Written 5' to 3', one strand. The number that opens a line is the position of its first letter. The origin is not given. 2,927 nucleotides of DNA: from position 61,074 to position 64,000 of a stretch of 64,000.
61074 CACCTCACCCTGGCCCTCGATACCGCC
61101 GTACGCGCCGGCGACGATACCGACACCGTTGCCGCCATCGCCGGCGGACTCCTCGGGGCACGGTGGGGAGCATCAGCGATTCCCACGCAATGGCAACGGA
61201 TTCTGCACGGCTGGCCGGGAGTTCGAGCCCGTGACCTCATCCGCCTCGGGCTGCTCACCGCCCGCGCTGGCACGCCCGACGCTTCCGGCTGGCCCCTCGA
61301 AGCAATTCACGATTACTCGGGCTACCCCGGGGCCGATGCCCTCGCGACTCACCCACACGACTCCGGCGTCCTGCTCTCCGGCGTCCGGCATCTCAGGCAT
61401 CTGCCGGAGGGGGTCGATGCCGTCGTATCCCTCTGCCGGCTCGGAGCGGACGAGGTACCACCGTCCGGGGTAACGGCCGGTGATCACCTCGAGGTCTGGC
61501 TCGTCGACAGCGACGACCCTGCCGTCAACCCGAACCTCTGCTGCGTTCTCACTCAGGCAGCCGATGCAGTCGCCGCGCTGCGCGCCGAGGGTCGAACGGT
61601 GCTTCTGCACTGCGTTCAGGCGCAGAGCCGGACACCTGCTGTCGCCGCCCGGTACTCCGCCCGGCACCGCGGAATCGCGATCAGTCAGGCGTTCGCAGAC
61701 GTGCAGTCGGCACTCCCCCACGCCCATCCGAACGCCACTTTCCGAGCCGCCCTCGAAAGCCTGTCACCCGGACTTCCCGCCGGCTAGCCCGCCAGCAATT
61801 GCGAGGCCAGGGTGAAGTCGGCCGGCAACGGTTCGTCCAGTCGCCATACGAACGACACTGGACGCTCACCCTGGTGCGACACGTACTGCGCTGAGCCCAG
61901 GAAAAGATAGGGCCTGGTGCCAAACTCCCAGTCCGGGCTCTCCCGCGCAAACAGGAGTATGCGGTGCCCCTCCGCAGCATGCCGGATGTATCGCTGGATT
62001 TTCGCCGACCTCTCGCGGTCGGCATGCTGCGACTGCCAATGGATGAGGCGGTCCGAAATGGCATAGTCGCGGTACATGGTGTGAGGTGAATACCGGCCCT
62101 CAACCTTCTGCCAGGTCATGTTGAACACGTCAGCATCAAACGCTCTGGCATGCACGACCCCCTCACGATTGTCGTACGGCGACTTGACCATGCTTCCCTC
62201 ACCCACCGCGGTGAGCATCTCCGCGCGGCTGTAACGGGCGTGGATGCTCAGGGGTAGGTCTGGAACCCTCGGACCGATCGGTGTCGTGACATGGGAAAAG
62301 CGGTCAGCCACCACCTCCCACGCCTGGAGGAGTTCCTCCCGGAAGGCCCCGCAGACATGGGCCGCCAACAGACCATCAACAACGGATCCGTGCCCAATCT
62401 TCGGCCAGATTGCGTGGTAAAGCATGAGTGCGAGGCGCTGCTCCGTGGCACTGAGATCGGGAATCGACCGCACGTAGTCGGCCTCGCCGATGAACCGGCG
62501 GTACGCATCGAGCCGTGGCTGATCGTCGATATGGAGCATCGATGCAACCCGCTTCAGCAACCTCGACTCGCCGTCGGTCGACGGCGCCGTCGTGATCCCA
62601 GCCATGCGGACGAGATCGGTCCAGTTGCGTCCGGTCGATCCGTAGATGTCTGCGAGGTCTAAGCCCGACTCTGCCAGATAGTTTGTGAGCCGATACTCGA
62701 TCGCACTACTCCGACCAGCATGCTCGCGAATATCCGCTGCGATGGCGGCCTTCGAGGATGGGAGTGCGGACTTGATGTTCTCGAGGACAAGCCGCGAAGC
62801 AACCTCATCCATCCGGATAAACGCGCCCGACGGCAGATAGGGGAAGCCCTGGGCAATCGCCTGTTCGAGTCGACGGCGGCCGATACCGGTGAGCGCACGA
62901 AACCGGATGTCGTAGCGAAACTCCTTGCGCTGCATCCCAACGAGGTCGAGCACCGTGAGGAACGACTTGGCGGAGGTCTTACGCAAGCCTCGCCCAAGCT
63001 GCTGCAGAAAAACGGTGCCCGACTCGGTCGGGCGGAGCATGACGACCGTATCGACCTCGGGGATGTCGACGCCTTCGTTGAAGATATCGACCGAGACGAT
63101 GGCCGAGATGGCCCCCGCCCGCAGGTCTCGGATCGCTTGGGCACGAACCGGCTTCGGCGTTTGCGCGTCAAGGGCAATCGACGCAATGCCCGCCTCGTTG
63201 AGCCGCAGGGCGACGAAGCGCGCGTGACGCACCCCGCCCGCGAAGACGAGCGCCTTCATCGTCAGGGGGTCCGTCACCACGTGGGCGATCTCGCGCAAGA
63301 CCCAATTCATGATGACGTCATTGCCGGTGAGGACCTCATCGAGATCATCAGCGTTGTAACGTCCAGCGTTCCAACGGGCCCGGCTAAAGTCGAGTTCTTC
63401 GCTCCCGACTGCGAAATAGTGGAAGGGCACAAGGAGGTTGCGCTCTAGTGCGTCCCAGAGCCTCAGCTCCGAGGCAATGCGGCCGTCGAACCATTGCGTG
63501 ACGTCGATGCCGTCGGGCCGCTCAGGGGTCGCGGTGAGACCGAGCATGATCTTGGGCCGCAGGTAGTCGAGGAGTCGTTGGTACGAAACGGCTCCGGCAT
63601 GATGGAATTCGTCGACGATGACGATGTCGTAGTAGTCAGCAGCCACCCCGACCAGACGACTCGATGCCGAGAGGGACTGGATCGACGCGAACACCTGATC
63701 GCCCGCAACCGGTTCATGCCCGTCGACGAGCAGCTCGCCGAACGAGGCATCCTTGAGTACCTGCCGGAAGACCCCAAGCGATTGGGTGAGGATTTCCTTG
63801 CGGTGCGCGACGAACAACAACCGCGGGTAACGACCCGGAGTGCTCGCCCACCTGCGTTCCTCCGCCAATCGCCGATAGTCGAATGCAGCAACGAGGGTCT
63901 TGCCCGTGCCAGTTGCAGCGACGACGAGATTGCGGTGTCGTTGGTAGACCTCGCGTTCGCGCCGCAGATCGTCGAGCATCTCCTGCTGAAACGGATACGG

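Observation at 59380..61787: Translationally coupled ARPP-like protein plus ARG::CX5R-phosphatase fusion: an uncharacterised ADP-ribose/NAD-derived nucleotide module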

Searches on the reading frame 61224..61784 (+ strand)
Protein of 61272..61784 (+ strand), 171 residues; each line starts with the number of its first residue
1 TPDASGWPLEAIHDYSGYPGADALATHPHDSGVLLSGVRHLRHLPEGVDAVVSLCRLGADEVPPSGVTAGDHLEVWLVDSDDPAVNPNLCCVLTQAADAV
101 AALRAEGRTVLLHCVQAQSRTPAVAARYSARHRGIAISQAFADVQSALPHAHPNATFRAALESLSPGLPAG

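Call 43: search_protein_families(library=pfam, proteins=[window:61272-61784:+, window:61224-61784:+], max_evalue=10)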
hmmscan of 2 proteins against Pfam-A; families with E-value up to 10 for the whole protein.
window:61272-61784:+ (171 aa): 1 family
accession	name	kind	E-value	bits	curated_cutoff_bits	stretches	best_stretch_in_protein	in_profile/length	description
PF00782.25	DSPc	-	2e-08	34.6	33.5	1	84-161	50-127/133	Dual specificity phosphatase, catalytic domain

window:61224-61784:+ (187 aa): 1 family
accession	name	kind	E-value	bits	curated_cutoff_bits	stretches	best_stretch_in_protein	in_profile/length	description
PF00782.25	DSPc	-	2.5e-08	34.3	33.5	1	100-177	50-127/133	Dual specificity phosphatase, catalytic domain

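Call 46: search_solved_structures(query=A4, max_evalue=0.01, show_alignments=2)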
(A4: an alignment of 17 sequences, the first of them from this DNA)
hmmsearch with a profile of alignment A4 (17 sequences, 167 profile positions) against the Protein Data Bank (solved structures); distinct sequences matched with E-value up to 0.01: 60.
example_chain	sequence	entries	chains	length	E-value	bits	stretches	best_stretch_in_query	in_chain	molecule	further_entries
5y16_A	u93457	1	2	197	2.2e-09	40.3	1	34-164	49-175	Dual specificity phosphatase 28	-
2hcm_A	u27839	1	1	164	4.3e-09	39.3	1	87-164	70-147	Dual specificity protein phosphatase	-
5y15_A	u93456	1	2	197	3.7e-08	36.3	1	34-164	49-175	Dual specificity phosphatase 28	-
9e9l_A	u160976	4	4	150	2.7e-07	33.5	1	85-164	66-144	ShufPTP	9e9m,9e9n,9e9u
6i28_A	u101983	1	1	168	4.1e-07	32.9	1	36-160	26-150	ORF98 PTP-2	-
4ki9_A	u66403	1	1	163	5.1e-07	32.6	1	86-162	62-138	Dual specificity protein phosphatase 12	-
4jnb_A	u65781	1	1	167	5.4e-07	32.5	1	86-162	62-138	Dual specificity protein phosphatase 12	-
5z5b_A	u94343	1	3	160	6.4e-07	32.3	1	99-164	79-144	Protein-tyrosine phosphatase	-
5z59_A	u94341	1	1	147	9.4e-07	31.7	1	99-164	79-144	Protein-tyrosine phosphatase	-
5z5a_A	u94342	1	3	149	9.6e-07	31.7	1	99-164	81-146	Protein-tyrosine phosphatase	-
9y55_A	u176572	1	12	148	1.2e-06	31.4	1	83-161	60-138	Dual specificity protein phosphatase 10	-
2g6z_A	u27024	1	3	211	1.7e-06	30.9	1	84-161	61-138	Dual specificity protein phosphatase 5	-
3f81_A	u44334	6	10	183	2.3e-06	30.4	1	81-164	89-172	Dual specificity protein phosphatase 3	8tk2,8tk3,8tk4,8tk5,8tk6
1vhr_A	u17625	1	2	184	2.4e-06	30.4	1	81-164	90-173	HUMAN VH1-RELATED DUAL-SPECIFICITY PHOSPHATASE VHR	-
9dj9_A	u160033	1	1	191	2.6e-06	30.3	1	81-164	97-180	Dual specificity protein phosphatase 3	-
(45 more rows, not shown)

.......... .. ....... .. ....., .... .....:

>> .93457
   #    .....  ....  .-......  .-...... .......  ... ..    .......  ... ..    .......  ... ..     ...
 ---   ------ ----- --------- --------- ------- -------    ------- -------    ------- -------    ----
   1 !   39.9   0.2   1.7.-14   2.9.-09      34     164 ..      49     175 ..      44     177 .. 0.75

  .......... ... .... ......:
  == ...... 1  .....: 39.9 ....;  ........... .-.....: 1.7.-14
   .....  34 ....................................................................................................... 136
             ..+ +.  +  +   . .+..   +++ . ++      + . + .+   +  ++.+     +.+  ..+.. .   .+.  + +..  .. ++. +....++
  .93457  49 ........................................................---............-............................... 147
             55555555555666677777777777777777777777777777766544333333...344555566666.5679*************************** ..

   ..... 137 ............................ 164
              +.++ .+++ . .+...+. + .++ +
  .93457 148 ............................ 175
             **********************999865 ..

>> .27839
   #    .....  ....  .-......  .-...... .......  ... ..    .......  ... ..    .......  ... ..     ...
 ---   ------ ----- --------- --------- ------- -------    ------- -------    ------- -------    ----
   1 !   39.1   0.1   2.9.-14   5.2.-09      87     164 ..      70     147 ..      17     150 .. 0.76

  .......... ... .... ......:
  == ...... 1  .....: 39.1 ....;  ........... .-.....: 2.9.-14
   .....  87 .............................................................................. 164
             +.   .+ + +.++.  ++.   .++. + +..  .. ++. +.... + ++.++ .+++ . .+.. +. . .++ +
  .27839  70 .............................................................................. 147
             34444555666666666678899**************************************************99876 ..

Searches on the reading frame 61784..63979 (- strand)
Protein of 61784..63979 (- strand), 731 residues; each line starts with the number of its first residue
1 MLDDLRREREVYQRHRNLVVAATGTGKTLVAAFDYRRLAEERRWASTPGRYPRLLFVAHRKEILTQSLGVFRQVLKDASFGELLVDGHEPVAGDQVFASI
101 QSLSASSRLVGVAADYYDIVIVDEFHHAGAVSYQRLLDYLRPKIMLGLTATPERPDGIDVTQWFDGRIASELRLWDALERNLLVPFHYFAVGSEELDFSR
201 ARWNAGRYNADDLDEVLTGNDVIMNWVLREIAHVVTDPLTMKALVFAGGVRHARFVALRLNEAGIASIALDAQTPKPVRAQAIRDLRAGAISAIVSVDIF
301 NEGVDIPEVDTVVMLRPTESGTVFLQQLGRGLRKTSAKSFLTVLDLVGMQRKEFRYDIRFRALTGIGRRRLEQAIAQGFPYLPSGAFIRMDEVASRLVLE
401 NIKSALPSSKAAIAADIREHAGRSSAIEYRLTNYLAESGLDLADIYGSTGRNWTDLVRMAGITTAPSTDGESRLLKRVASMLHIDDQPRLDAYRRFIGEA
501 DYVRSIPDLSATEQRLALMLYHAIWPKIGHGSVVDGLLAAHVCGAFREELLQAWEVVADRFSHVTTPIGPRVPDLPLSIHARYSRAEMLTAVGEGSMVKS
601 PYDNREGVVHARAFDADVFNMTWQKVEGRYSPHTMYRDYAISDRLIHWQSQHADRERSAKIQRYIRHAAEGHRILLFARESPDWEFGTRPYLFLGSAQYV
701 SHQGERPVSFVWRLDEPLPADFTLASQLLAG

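Call 5: search_protein_families(library=pfam, proteins=[window:61784-63979:-], max_evalue=0.1)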
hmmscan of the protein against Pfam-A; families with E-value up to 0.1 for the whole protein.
window:61784-63979:- (731 aa): 6 families
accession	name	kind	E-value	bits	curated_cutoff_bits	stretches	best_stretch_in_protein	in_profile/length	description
PF04851.21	ResIII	-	4.3e-29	102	22.5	1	7-154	17-164/164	Type III restriction enzyme, res subunit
PF11907.13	DUF3427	-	2.6e-14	53.6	27.7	1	575-721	125-274/280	Domain of unknown function (DUF3427)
PF00271.37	Helicase_C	-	5e-14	52.9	23.5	1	241-333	16-108/110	Helicase conserved C-terminal domain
PF00270.35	DEAD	-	3.3e-07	30.6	26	1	11-153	11-161/167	DEAD/DEAH box helicase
PF18766.7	SWI2_SNF2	-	8.1e-07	29.3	26.7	1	14-189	18-191/221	SWI2/SNF2 ATPase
PF13191.12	AAA_16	-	0.074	14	32.6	0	18-135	28-151/167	AAA ATPase domain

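Call 6: search_protein_families(library=padloc, proteins=[window:61784-63979:-], max_evalue=0.01)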
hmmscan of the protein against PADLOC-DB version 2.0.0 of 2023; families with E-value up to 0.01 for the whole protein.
window:61784-63979:- (731 aa): 21 families
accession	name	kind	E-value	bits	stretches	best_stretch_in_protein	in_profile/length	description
PDLC03659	mREase_IV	-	1.2e-193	643.6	1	1-723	226-936/945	Type IV methyl-directed restriction enzyme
PDLC03658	mREase_IV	-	5.1e-68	227.7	1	14-358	242-569/953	Type IV methyl-directed restriction enzyme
PDLC02707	PbeA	-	1e-26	91.7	2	240-352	523-635/672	PbeA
PDLC02704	PbeA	-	1.1e-21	75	2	254-351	551-648/682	PbeA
PDLC03047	REase_I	-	1.9e-16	57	2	13-164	362-503/1107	Type I restriction enzyme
PDLC02705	PbeA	-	2.3e-14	50.5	2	235-348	520-634/691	PbeA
PDLC02706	PbeA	-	7.4e-12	42.7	1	279-349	604-674/722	PbeA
PDLC03049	REase_I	-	8.1e-11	38.6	1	14-346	187-538/807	Type I restriction enzyme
PDLC02703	PbeA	-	3e-08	30.7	1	117-202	367-457/626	PbeA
PDLC02870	DpdF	-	8.3e-07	25.9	1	239-335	223-321/534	DpdF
PDLC02503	BrxHI|BrxHII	-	5.3e-06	23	1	228-339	235-347/698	BrxHI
PDLC03928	PsyrT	-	6.6e-06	22.7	1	239-335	240-336/689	-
PDLC03042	REase_I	-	4.2e-05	19.1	0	292-335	788-831/1170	Type I restriction enzyme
PDLC03597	REase_MTase_IIG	-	0.00012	17.7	1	297-341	558-602/1646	Type IIG restriction enzyme-methyltransferase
PDLC02865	DpdF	-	0.00012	17.7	1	231-353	968-1089/1499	DpdF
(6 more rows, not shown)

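Call 7: search_protein_families(library=ncbifam, proteins=[window:61784-63979:-], max_evalue=0.01)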
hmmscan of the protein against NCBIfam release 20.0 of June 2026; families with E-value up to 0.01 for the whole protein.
window:61784-63979:- (731 aa): 17 families
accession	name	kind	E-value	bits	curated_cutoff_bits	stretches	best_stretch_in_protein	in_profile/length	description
NF053632.1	heli_RadD_YejH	equivalog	8.8e-32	110.1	720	1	16-353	24-361/573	DNA repair helicase RadD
NF046051.1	restrict_EcoAI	equivalog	8.6e-25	87.2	550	1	13-351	176-533/768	EcoAI/FtnUII family type I restriction enzme subunit R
TIGR04095.1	dnd_restrict_1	equivalog_domain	6.2e-20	71.6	600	2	264-353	313-402/451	DNA phosphorothioation system restriction enzyme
NF008521.0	PRK11448.1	equivalog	1.3e-10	40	729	1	227-348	685-816/1123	type I restriction-modification system endonuclease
NF010337.0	PRK13766.1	equivalog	7.9e-09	34.2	610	1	280-338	414-472/781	Hef nuclease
NF008394.0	PRK11192.1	equivalog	3.3e-08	32.8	507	1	231-334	238-341/441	ATP-dependent RNA helicase SrmB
NF003673.1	PRK05298.1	equivalog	2.1e-07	29.7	743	1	241-340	444-548/653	excinuclease ABC subunit UvrB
NF007882.0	PRK10590.1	equivalog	2.9e-07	29.8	743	1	241-339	246-344/456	ATP-dependent RNA helicase RhlE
NF053636.1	DDHlcsCsdAPsy1082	equivalog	8.8e-07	27.8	890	1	231-315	234-318/512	DEAD/DEAH box helicase CsdA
TIGR00631.1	uvrb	equivalog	2.5e-06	26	750.1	1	242-339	445-547/658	excinuclease ABC subunit UvrB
NF053710.1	RNA_heli_RhlE2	exception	2e-05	23.2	925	1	231-316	240-325/635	RNA helicase RhlE2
NF053711.1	RNA_heli_RhlE1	exception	3.6e-05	22.7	750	1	239-333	243-337/434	RNA helicase RhlE1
NF008744.0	PRK11776.1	equivalog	5.5e-05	21.9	524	1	238-337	240-339/460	ATP-dependent RNA helicase DbpA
TIGR00348.1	hsdR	subfamily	5.5e-05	21.9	284.55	1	16-197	269-456/674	HsdR family type I site-specific deoxyribonuclease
NF010338.0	PRK13767.1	equivalog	8e-05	21.1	849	1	276-332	327-383/877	ATP-dependent helicase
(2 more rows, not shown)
